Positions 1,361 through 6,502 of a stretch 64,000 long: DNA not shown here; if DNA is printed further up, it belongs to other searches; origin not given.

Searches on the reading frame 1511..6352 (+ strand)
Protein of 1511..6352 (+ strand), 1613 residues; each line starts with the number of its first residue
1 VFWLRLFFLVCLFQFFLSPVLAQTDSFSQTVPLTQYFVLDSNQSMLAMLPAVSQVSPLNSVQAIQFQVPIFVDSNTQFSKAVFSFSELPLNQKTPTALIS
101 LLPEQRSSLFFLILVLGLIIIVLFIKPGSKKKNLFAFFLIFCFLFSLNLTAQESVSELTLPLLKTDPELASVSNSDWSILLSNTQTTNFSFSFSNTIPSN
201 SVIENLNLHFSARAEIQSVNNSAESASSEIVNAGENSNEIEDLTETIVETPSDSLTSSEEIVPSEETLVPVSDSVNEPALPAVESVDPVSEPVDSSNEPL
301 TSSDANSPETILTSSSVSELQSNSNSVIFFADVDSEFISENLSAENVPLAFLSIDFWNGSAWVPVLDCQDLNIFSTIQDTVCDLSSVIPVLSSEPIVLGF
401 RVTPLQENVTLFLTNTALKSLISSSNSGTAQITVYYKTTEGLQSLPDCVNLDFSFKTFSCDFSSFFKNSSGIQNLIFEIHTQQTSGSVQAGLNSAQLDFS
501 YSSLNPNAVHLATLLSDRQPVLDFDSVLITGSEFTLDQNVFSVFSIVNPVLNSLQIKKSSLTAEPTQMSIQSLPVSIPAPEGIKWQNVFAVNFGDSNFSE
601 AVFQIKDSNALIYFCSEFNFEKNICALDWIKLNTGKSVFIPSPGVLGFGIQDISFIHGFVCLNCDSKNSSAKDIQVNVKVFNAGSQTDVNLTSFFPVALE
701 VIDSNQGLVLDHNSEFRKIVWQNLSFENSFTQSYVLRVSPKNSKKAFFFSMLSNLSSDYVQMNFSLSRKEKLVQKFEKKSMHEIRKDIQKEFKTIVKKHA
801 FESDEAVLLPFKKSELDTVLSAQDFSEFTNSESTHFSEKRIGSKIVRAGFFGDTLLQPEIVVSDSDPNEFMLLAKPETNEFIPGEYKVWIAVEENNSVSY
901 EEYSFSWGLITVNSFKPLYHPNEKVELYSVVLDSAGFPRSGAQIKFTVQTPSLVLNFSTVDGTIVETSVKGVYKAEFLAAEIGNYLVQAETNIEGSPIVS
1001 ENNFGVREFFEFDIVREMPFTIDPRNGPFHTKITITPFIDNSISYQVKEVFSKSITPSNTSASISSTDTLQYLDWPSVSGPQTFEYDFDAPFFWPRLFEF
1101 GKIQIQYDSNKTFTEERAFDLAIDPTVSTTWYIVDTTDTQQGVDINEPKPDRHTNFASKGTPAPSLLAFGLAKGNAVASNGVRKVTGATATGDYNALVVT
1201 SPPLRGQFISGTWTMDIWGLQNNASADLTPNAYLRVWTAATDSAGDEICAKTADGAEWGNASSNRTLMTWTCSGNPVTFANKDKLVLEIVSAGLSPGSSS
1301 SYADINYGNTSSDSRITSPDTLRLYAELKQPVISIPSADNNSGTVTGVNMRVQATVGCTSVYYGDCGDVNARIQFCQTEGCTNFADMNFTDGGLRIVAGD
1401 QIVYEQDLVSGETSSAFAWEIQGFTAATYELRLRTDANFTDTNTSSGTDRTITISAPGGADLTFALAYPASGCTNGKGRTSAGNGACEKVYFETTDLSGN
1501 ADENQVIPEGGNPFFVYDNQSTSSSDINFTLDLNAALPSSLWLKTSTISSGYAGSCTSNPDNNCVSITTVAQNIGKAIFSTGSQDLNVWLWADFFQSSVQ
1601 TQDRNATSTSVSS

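Call 35: search_protein_families(library=pfam, proteins=[window:1511-6352:+], max_evalue=0.001)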
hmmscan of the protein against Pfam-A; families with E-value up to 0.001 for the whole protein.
window:1511-6352:+ (1613 aa): 0 families
